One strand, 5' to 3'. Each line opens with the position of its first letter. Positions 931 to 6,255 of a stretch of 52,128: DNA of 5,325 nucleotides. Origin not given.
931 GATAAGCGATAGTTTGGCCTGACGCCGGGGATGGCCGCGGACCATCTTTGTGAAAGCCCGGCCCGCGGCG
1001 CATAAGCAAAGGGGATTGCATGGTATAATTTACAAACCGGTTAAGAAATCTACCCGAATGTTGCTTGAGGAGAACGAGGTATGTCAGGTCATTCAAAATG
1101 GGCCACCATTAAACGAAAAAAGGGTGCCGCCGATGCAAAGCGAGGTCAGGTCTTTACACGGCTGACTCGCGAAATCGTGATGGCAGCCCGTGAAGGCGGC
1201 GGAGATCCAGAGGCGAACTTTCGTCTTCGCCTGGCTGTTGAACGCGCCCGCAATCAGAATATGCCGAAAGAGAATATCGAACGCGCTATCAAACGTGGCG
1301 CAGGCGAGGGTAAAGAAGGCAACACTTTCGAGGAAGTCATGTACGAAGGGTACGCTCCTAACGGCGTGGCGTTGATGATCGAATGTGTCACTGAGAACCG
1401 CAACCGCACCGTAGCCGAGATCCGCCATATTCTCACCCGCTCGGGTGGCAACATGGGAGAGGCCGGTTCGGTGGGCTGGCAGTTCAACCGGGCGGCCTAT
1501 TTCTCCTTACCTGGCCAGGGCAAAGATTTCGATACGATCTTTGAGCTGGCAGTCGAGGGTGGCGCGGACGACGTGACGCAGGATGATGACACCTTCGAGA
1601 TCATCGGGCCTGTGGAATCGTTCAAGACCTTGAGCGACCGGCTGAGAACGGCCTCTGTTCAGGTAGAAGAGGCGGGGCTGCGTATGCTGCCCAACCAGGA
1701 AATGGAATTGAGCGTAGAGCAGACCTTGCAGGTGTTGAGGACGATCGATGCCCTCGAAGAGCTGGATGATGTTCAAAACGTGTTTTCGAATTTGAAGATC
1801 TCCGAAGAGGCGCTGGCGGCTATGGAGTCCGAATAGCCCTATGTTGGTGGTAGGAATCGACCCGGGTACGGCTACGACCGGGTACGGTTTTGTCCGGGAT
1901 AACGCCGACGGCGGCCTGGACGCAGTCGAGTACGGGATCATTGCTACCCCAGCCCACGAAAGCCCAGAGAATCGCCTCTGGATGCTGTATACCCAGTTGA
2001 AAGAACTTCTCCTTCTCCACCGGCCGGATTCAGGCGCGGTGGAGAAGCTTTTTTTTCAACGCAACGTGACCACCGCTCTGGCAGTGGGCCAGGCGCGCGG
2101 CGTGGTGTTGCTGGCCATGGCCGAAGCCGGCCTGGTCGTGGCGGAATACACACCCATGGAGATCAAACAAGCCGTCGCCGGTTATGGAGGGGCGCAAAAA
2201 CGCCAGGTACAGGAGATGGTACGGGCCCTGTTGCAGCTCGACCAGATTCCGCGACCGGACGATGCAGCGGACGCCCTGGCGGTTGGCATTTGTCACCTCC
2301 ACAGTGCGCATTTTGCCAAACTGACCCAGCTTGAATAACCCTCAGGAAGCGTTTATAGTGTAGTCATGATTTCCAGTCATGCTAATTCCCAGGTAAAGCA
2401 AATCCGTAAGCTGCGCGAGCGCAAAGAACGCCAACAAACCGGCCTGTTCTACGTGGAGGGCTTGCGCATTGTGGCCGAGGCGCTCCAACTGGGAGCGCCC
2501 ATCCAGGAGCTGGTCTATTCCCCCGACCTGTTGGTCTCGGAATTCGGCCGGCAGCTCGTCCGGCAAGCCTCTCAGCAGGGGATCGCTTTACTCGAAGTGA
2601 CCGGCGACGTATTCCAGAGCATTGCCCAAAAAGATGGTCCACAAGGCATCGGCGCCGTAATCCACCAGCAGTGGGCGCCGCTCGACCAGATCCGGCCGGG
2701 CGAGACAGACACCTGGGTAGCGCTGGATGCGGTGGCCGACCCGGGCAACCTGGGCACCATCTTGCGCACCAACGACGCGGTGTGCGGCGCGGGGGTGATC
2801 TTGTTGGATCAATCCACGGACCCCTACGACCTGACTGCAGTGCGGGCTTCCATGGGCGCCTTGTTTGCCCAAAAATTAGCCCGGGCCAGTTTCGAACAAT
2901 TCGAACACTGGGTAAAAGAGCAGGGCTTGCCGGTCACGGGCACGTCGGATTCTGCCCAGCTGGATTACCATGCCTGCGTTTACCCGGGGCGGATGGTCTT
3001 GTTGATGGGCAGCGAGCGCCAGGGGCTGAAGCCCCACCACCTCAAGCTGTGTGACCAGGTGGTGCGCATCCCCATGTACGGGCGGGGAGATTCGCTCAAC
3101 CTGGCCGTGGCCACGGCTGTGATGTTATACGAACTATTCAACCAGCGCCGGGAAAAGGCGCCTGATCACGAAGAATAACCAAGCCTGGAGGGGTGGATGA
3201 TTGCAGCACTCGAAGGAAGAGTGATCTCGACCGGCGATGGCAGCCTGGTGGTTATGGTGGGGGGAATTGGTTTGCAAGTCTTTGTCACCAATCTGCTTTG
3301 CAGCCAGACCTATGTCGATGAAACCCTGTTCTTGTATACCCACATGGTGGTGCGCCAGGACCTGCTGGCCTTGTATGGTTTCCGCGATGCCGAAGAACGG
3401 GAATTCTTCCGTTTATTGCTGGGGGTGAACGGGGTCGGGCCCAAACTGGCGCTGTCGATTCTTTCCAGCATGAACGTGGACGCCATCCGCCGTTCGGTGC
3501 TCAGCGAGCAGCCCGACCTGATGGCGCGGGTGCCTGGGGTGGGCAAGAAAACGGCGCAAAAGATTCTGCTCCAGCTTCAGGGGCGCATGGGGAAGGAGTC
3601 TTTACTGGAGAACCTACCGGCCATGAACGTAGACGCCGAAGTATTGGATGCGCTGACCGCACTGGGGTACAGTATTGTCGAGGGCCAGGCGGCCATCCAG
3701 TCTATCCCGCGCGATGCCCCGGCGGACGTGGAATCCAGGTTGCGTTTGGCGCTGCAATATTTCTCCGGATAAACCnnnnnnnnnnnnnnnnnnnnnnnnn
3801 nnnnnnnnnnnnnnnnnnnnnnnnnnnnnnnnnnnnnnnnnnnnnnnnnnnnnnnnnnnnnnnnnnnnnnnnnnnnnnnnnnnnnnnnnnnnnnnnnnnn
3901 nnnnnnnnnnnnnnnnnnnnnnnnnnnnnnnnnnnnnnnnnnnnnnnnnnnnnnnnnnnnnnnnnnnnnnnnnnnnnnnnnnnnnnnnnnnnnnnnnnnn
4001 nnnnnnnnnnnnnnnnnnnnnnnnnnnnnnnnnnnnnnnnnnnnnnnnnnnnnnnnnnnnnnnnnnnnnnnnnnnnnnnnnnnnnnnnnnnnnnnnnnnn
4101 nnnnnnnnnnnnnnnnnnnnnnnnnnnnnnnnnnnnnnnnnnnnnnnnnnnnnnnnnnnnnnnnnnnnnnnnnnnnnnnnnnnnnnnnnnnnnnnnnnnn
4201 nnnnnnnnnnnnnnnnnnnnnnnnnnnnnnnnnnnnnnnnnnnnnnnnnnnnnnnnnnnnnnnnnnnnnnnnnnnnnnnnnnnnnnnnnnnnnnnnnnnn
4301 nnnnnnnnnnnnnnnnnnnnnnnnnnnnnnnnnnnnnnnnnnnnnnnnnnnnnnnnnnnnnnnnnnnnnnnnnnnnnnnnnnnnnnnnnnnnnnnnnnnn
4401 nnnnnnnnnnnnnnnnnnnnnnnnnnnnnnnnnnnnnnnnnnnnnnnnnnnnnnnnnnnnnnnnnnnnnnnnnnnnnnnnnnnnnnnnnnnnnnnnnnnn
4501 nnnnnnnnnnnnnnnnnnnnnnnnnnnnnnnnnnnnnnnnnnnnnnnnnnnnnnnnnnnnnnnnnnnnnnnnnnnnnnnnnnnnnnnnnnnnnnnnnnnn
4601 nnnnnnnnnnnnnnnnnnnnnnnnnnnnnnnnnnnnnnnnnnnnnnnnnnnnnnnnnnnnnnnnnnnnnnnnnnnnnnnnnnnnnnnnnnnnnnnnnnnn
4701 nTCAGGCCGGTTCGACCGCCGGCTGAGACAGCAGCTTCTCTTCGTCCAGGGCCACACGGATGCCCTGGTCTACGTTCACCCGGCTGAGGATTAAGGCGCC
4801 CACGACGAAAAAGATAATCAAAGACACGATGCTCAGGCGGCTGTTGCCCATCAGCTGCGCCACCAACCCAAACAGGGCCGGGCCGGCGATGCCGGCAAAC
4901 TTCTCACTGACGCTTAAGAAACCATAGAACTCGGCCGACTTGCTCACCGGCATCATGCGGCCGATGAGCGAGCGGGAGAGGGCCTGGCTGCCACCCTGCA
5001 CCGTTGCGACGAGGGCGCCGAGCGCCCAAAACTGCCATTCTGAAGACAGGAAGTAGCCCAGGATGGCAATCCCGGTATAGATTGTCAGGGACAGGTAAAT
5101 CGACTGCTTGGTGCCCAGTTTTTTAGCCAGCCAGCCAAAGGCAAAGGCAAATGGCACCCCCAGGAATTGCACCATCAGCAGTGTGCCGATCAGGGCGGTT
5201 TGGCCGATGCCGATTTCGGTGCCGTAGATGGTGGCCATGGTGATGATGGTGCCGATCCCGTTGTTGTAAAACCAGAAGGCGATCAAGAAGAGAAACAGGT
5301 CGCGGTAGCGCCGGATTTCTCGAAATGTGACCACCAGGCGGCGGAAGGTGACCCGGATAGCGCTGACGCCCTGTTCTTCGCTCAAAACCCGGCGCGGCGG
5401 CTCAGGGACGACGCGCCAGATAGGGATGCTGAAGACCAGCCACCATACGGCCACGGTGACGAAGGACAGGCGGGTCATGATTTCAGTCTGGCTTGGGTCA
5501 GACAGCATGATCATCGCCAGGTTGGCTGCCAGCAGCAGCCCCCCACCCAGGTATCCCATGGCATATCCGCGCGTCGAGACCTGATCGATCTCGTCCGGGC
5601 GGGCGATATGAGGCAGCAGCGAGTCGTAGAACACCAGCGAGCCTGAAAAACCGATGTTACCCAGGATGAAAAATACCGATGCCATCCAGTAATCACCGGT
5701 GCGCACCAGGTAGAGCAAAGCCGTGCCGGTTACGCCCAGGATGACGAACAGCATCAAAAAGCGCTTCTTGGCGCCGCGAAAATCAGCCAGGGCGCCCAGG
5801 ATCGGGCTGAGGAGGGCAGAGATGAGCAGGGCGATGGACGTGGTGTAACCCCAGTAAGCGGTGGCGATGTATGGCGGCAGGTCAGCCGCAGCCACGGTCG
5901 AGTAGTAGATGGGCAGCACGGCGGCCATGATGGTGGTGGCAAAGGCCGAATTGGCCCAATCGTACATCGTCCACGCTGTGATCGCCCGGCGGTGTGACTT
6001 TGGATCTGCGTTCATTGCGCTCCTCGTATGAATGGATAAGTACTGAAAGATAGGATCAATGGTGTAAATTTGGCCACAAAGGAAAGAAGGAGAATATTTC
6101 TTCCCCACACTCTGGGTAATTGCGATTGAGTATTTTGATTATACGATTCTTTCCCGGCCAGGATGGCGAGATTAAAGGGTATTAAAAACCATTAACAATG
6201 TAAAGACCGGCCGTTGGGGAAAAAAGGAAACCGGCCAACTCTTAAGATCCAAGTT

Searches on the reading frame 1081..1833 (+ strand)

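Call 64: search_protein_families(library=pfam, proteins=[window:1081-1833:+], max_evalue=0.00001)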
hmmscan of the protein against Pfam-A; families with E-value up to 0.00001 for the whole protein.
window:1081-1833:+ (251 aa): 2 families
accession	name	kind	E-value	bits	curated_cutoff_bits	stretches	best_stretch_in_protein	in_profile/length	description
PF01709.26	Transcrip_reg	-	2e-52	177.6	27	1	83-238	1-160/160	TACO1/YebC second and third domain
PF20772.2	TACO1_YebC_N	-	2.3e-34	118.1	36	1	5-76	1-73/73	TACO1/YebC protein N-terminal domain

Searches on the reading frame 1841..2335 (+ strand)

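Call 64: search_protein_families(library=pfam, proteins=[window:1841-2335:+], max_evalue=0.00001)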
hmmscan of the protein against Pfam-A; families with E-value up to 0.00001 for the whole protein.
window:1841-2335:+ (165 aa): 1 family
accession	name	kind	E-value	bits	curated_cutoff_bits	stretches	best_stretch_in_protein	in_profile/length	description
PF02075.23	RuvC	-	9.3e-51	172.1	22.2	1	3-152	1-148/148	Crossover junction endodeoxyribonuclease RuvC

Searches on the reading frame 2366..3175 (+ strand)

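Call 64: search_protein_families(library=pfam, proteins=[window:2366-3175:+], max_evalue=0.00001)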
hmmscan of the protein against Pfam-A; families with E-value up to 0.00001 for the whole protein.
window:2366-3175:+ (270 aa): 3 families
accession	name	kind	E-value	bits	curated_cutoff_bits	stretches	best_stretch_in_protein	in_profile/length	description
PF00588.24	SpoU_methylase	-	5.6e-35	121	29.7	1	117-255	3-142/142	SpoU rRNA Methylase family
PF22435.1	MRM3-like_sub_bind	-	3.2e-24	85.6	27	1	7-97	1-84/84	MRM3-like substrate binding domain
PF08032.17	SpoU_sub_bind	-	1.6e-09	38.4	22.8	1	29-101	1-72/76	RNA 2'-O ribose methyltransferase substrate binding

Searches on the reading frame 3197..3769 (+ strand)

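Call 64: search_protein_families(library=pfam, proteins=[window:3197-3769:+], max_evalue=0.00001)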
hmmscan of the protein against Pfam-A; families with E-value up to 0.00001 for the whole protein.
window:3197-3769:+ (191 aa): 4 families
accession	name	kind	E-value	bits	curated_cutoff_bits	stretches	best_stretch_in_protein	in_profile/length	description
PF01330.27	RuvA_N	-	3.2e-16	59.6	23.6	1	1-61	1-61/61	RuvA N terminal domain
PF14520.12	HHH_5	-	6.1e-15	55.9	27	1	71-128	1-56/57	Helix-hairpin-helix domain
PF00633.29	HHH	-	1.4e-08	34.6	24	0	107-124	12-28/30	Helix-hairpin-helix motif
PF07499.19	RuvA_C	-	3.1e-07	31.2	24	1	147-188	4-45/47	RuvA, C-terminal domain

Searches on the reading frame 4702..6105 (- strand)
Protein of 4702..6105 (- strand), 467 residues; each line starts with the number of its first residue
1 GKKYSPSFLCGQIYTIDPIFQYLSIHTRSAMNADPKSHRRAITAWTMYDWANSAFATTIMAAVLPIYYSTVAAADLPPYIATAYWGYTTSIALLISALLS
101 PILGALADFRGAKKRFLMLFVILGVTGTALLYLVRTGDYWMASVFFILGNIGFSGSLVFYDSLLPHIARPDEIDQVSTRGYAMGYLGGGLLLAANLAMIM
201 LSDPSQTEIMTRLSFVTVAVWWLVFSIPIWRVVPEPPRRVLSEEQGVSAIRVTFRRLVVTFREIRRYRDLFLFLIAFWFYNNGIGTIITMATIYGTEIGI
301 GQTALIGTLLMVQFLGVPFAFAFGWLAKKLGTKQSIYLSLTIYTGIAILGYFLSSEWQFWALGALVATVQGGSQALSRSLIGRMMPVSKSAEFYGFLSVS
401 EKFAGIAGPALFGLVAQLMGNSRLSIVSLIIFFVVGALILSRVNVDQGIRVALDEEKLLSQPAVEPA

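Call 64: search_protein_families(library=pfam, proteins=[window:4702-6105:-], max_evalue=0.00001)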
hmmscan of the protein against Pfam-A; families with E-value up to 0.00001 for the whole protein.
window:4702-6105:- (467 aa): 3 families
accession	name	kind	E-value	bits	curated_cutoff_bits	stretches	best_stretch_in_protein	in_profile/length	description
PF11700.14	ATG22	-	1.1e-73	249.1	24.1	1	82-450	70-479/482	Vacuole effluxer Atg22 like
PF07690.21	MFS_1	-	3.1e-22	79.4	33.4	2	55-354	10-289/347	Major Facilitator Superfamily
PF13347.12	MFS_2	-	3.3e-10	39.5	27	1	55-420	11-385/427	MFS/sugar transport protein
